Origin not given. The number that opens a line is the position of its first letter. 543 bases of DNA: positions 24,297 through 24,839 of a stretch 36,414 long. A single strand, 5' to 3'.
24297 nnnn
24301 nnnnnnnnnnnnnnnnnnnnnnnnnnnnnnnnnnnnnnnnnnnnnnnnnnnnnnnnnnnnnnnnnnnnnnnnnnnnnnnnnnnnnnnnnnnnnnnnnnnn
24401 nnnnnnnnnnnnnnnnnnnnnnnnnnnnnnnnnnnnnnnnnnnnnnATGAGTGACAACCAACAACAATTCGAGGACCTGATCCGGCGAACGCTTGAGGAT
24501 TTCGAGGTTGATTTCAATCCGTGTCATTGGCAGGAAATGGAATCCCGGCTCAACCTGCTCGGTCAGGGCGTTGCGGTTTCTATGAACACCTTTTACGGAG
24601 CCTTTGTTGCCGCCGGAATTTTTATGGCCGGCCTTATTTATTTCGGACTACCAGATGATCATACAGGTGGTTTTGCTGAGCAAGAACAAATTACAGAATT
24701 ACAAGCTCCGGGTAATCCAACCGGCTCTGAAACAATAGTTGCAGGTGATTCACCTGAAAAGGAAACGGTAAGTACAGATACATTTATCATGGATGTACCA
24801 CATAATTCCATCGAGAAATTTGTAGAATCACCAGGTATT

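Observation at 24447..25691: Putative anti-sigma factor built like a T9SS type B cargo (cargo-mimic sensor?)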

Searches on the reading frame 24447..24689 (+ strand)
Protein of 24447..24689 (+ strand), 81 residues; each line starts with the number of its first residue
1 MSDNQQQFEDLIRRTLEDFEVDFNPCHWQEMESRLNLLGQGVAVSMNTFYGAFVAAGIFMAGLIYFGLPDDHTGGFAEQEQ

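Call 17: search_protein_families(library=pfam, proteins=[window:24447-24689:+], max_evalue=10)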
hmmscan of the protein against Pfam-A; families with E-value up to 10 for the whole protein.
seq(81 aa): 0 families

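Call 36: search_protein_representatives(alignment_id=A2)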
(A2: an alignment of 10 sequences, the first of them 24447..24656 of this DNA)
Query: 10 sequences, 69 profile positions. Proteins with E-value up to 0.001 (for the whole library): 1115; up to 1e-10: 103; up to 1e-30: 0. The best 150 are listed.
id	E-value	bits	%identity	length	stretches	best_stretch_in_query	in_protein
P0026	2.1e-29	117.3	-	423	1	1-69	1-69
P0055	5.3e-24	100.0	-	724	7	9-37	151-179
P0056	1.8e-22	95.0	-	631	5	7-65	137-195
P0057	3.0e-22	94.4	-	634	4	5-65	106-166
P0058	4.0e-22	94.0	-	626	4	9-37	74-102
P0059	4.2e-22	93.9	-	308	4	1-38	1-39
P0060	3.4e-21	91.0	-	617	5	5-37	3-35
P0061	4.0e-21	90.8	-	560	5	5-37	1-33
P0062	1.1e-20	89.3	-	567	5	5-36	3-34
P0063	2.9e-20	88.0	-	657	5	1-36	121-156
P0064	4.4e-20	87.4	-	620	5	11-36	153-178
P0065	9.1e-18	80.0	-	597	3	4-37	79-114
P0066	1.9e-17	79.0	-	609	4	5-37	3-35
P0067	2.1e-17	78.9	-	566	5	5-37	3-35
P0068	2.1e-17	78.9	-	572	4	4-36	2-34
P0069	3.2e-17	78.3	-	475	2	6-69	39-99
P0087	5.4e-14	67.9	-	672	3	1-41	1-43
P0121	1.1e-11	60.5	-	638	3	6-68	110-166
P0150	5.9e-11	58.2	-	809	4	2-37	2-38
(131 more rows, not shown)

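Call 42: search_protein_families(library=pfam, alignment_id=A5, max_evalue=0.001)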
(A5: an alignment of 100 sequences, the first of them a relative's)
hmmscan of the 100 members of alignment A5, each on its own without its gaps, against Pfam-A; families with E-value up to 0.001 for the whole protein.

A. member 1, P0055 (724 aa): 2 families
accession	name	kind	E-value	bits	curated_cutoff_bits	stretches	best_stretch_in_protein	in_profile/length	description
PF13568.12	OMP_b-brl_2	-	1.9e-06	28.5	27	1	534-703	34-172/175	Outer membrane protein beta-barrel domain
PF13505.12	OMP_b-brl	-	3.6e-05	24.4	28.7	1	518-719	24-172/175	Outer membrane protein beta-barrel domain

B. families by the number of members that match (of 100 scanned): 20 families
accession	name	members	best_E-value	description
PF13568.12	OMP_b-brl_2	29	1.5e-13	Outer membrane protein beta-barrel domain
PF18911.6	PKD_4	26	6.9e-31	PKD domain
PF00801.26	PKD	25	2.2e-23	PKD domain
PF13505.12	OMP_b-brl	21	9e-09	Outer membrane protein beta-barrel domain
PF13585.12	CHU_C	17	1.2e-16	CHU_C Type IX secretion signal domain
PF11751.14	PorP_SprF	2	1e-23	Type IX secretion system membrane protein PorP/SprF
PF13180.12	PDZ_2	1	4.3e-05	PDZ domain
PF17820.7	PDZ_6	1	4.7e-05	PDZ domain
PF16820.11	PKD_3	1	6e-05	PKD-like domain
PF18981.6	InlK_D3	1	0.00012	Internalin K domain (D3/D4)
PF00595.29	PDZ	1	0.00015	PDZ domain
PF13396.11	PLDc_N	1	0.00021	Phospholipase_D-nuclease N-terminal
PF08329.16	ChitinaseA_N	1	0.00029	Chitinase A, N-terminal domain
PF15418.12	DUF4625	1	0.00029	Domain of unknown function (DUF4625)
PF13895.12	Ig_2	1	0.0004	Immunoglobulin domain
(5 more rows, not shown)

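Call 43: find_encoding_contigs(protein=P0055, flank=6000, max_places=2)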
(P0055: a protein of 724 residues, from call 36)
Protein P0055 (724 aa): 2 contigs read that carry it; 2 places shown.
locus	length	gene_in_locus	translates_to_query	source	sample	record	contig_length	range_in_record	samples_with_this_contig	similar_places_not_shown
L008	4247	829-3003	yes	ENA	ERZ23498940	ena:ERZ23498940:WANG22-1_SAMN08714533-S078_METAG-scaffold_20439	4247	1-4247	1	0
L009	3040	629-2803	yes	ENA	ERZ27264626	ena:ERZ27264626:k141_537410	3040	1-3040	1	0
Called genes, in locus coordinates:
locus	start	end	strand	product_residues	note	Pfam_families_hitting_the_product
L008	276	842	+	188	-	PF07638:Sigma70_ECF, PF04542:Sigma70_r2, PF08281:Sigma70_r4_2, PF04545:Sigma70_r4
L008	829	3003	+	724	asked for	PF13568:OMP_b-brl_2 (weak)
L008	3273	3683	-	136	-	-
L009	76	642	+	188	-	PF07638:Sigma70_ECF, PF04542:Sigma70_r2, PF08281:Sigma70_r4_2, PF04545:Sigma70_r4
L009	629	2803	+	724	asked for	PF13568:OMP_b-brl_2 (weak)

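Call 46: search_protein_families(library=pfam, proteins=[P0056, P0057, P0058, P0060, P0063, P0065, P0069, P0087, P0121, P0150], max_evalue=0.001)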
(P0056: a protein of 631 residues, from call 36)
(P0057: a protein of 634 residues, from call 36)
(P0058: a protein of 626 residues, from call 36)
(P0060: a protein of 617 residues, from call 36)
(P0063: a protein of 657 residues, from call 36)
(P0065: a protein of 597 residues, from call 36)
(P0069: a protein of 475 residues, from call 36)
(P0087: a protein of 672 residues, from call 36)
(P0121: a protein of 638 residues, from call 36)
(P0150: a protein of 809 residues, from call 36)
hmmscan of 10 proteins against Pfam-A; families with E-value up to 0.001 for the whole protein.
P0056 (631 aa): 1 family
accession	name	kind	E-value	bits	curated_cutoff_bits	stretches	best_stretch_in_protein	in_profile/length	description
PF11751.14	PorP_SprF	-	1.9e-19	70.7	22.3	1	347-591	15-248/273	Type IX secretion system membrane protein PorP/SprF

P0057 (634 aa): 1 family
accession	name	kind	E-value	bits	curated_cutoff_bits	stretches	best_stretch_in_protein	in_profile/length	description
PF11751.14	PorP_SprF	-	1e-23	84.7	22.3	1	353-612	21-264/273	Type IX secretion system membrane protein PorP/SprF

P0058 (626 aa): 1 family
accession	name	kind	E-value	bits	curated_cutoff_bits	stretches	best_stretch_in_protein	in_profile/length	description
PF13568.12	OMP_b-brl_2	-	7.7e-10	39.6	27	1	432-560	28-138/175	Outer membrane protein beta-barrel domain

P0060 (617 aa): 2 families
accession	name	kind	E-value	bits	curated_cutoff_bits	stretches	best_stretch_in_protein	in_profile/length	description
PF13568.12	OMP_b-brl_2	-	2.2e-12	47.8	27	1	428-590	30-171/175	Outer membrane protein beta-barrel domain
PF13505.12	OMP_b-brl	-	9e-09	36.2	28.7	1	426-582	32-149/175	Outer membrane protein beta-barrel domain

P0063 (657 aa): 2 families
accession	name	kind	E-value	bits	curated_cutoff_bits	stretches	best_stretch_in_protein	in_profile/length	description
PF13568.12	OMP_b-brl_2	-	4.1e-06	27.4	27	1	461-620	34-160/175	Outer membrane protein beta-barrel domain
PF13505.12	OMP_b-brl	-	0.00091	19.9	28.7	0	452-632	10-155/175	Outer membrane protein beta-barrel domain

P0065 (597 aa): 1 family
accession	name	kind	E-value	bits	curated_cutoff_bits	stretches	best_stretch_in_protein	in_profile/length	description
PF13505.12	OMP_b-brl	-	0.00012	22.7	28.7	0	374-477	27-112/175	Outer membrane protein beta-barrel domain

P0069 (475 aa): 4 families
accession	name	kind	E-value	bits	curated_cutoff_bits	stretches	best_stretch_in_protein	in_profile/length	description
PF18911.6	PKD_4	-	5.2e-11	42.9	27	1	329-381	31-85/85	PKD domain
PF00801.26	PKD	-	2e-10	40.9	23.5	1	324-372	20-72/80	PKD domain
PF13585.12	CHU_C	-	2.2e-05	24.9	27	1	390-467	4-82/86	CHU_C Type IX secretion signal domain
PF13895.12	Ig_2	-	0.0004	21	27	0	234-276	9-52/79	Immunoglobulin domain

P0087 (672 aa): 3 families
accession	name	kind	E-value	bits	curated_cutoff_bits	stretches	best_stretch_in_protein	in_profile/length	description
PF13568.12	OMP_b-brl_2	-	3.7e-06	27.6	27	1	427-537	38-131/175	Outer membrane protein beta-barrel domain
PF13505.12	OMP_b-brl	-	0.00034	21.2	28.7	0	426-530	41-111/175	Outer membrane protein beta-barrel domain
PF05133.19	SPP1_portal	-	0.00049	19.6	25.5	1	217-275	33-88/416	Phage portal protein, SPP1 Gp6-like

P0121 (638 aa): 0 families

P0150 (809 aa): 3 families
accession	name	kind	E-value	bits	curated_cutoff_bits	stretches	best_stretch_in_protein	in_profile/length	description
PF13568.12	OMP_b-brl_2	-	9.5e-09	36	27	1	601-768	36-159/175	Outer membrane protein beta-barrel domain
PF13505.12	OMP_b-brl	-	0.00016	22.4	28.7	1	603-777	42-152/175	Outer membrane protein beta-barrel domain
PF23398.1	FAZ1_cons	-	0.00093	19.5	27.5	0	94-123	10-39/93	FAZ1, conserved domain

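Call 47: find_encoding_contigs(protein=P0057, flank=8000, max_places=2)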
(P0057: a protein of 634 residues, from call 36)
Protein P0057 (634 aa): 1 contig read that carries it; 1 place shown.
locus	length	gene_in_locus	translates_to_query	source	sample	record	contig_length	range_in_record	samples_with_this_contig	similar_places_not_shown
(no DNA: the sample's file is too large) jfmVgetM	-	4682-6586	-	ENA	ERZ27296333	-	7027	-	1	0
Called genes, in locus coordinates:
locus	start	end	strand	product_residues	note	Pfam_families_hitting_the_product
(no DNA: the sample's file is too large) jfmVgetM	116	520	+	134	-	PF14078:DUF4259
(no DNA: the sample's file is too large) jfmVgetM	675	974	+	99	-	-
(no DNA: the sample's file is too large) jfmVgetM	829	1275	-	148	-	PF04342:DMT_6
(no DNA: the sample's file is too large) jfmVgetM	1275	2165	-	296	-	PF00561:Abhydrolase_1, PF12146:Hydrolase_4, PF12697:Abhydrolase_6 (weak), PF02129:Peptidase_S15 (weak)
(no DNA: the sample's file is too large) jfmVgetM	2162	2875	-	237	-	-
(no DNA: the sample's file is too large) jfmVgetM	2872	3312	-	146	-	PF00293:NUDIX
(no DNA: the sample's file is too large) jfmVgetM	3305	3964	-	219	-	PF05430:Methyltransf_30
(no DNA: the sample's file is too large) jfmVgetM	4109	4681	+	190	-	PF07638:Sigma70_ECF, PF04542:Sigma70_r2, PF08281:Sigma70_r4_2, PF04545:Sigma70_r4 (weak)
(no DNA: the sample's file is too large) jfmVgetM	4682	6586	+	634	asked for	PF11751:PorP_SprF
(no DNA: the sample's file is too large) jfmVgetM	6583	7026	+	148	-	?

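Call 48: find_encoding_contigs(protein=P0056, flank=8000, max_places=2)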
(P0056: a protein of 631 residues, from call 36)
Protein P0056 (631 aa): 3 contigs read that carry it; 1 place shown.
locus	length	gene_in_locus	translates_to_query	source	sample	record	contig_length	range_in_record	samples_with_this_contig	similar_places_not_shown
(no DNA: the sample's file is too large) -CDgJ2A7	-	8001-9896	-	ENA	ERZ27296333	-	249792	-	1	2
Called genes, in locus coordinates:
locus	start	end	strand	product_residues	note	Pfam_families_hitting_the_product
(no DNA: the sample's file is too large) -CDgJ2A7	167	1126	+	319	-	PF18962:Por_Secre_tail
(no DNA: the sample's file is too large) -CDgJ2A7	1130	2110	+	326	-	PF06452:CBM9_1, PF16011:CBM9_2 (weak), PF18962:Por_Secre_tail (weak)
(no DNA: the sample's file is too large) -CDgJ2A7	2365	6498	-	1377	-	PF13585:CHU_C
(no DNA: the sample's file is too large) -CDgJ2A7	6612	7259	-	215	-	PF05430:Methyltransf_30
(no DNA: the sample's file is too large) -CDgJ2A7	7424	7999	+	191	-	PF07638:Sigma70_ECF, PF04542:Sigma70_r2, PF04545:Sigma70_r4 (faint), PF08281:Sigma70_r4_2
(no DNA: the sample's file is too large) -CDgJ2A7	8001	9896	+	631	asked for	PF11751:PorP_SprF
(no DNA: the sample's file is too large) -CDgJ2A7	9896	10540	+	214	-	PF13585:CHU_C (weak)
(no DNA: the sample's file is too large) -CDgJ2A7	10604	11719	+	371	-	PF04389:Peptidase_M28 (faint), PF05343:Peptidase_M42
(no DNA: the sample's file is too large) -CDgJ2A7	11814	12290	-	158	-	PF13414:TPR_11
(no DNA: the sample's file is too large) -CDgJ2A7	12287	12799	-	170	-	PF16271:DUF4924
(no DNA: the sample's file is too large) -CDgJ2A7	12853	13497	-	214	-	PF03938:OmpH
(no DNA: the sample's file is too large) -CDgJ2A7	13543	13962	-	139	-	PF09345:SiaC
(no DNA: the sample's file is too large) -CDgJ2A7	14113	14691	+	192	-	PF04336:ACP_PD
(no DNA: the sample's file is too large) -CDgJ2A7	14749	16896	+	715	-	PF05572:Peptidase_M43, PF00801:PKD (weak), PF18911:PKD_4 (weak), PF18962:Por_Secre_tail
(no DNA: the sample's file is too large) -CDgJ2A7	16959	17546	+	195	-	PF00515:TPR_1 (faint), PF07719:TPR_2 (faint), PF13431:TPR_17 (faint), PF13414:TPR_11 (weak)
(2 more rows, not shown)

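Call 49: find_encoding_contigs(protein=P0069, flank=8000, max_places=2)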
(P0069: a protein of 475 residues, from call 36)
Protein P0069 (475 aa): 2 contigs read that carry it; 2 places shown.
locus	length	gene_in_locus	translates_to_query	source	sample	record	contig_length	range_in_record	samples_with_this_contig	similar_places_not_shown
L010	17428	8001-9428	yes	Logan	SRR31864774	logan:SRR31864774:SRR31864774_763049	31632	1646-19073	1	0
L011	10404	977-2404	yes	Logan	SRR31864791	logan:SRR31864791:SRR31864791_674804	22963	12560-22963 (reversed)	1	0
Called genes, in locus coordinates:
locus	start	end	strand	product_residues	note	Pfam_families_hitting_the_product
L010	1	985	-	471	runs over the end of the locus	PF05036:SPOR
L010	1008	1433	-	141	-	-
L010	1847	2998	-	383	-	PF02737:3HCDH_N, PF03446:NAD_binding_2 (faint), PF00725:3HCDH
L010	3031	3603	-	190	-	-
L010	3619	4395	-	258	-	PF00378:ECH_1, PF16113:ECH_2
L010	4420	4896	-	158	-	PF04336:ACP_PD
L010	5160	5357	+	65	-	-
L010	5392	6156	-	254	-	PF13645:YkuD_2, PF03734:YkuD (weak)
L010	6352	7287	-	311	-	PF00056:Ldh_1_N, PF01266:DAO (faint), PF02866:Ldh_1_C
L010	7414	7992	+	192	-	PF04542:Sigma70_r2, PF08281:Sigma70_r4_2, PF04545:Sigma70_r4 (weak)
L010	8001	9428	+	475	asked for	PF18911:PKD_4, PF00801:PKD (weak), PF13585:CHU_C (faint)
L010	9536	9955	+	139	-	-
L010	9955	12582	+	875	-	PF00431:CUB, PF08329:ChitinaseA_N (faint), PF01483:P_proprotein (faint), PF00801:PKD (weak), PF18911:PKD_4, PF00801:PKD, PF18911:PKD_4, PF13585:CHU_C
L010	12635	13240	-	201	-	PF25593:GldD_lipo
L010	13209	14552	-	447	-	PF01595:CNNM, PF00571:CBS, PF03471:CorC_HlyC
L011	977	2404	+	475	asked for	PF18911:PKD_4, PF00801:PKD (weak), PF13585:CHU_C (faint)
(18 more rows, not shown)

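Call 73: find_homologous_proteins(query=P0057, max_evalue=0.00001)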
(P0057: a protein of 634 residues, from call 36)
Query P0057 (634 aa): 7 proteins with E <= 0.00001 among 8000 candidates.
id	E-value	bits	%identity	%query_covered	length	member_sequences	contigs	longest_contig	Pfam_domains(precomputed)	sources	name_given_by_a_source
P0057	0.0e+0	1415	100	100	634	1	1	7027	PF11751.15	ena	-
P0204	7.8e-287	971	70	100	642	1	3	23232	PF11751.15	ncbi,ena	-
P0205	1.3e-253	861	62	100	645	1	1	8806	PF11751.15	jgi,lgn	-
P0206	6.5e-248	842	61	100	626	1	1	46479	PF11751.15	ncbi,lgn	ncbi:MAG: type IX secretion system membrane protein PorP/SprF [Flavobacteriales bacterium]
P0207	2.0e-165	570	45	99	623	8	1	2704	PF11751.15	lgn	-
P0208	2.0e-165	570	45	99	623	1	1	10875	PF11751.15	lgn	-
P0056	4.4e-137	476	38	98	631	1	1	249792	PF11751.15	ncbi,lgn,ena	-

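Call 74: find_encoding_contigs(protein=P0206, flank=8000, max_places=1)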
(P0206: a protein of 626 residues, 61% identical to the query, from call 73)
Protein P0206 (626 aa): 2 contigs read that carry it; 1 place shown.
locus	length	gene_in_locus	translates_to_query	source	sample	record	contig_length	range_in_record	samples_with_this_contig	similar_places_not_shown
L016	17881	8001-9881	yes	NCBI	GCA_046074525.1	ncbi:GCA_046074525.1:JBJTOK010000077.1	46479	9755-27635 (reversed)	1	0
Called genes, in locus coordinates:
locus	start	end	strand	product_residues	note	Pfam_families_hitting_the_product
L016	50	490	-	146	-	-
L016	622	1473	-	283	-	PF07228:SpoIIE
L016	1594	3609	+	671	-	PF07676:PD40 (weak), PF00691:OmpA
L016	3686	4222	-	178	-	-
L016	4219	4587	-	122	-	PF04342:DMT_6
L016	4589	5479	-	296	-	PF00561:Abhydrolase_1, PF12146:Hydrolase_4, PF12697:Abhydrolase_6, PF00326:Peptidase_S9 (weak), PF02129:Peptidase_S15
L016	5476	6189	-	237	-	-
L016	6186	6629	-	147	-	PF00293:NUDIX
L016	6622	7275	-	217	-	PF05430:Methyltransf_30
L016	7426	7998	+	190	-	PF07638:Sigma70_ECF, PF04542:Sigma70_r2, PF08281:Sigma70_r4_2, PF04545:Sigma70_r4 (weak)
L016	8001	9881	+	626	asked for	PF11751:PorP_SprF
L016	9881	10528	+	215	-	PF13585:CHU_C (weak)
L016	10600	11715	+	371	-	PF04389:Peptidase_M28 (faint), PF05343:Peptidase_M42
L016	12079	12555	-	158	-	PF13414:TPR_11 (weak)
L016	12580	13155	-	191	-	PF16271:DUF4924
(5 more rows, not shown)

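Call 75: find_encoding_contigs(protein=P0204, flank=8000, max_places=1)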
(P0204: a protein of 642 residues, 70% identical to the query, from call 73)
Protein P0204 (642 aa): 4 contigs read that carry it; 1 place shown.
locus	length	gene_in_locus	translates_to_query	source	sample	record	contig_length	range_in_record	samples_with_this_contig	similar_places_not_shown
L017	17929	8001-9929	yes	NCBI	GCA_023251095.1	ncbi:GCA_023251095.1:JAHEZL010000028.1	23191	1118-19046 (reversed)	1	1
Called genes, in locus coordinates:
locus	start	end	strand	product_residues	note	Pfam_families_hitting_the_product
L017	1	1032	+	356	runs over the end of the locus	PF01594:AI-2E_transport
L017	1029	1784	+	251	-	PF02405:MlaE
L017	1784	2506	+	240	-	PF00005:ABC_tran, PF13304:AAA_21 (faint)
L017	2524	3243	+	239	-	PF02470:MlaD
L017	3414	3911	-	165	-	-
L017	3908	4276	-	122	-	PF04342:DMT_6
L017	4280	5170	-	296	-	PF00561:Abhydrolase_1, PF12146:Hydrolase_4, PF12697:Abhydrolase_6 (weak)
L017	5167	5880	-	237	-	-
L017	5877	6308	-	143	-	PF00293:NUDIX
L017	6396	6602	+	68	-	-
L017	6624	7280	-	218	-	PF05430:Methyltransf_30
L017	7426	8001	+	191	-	PF07638:Sigma70_ECF, PF04542:Sigma70_r2, PF08281:Sigma70_r4_2, PF04545:Sigma70_r4 (weak)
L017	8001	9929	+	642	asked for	PF11751:PorP_SprF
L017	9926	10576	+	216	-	PF13585:CHU_C (weak)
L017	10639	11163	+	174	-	-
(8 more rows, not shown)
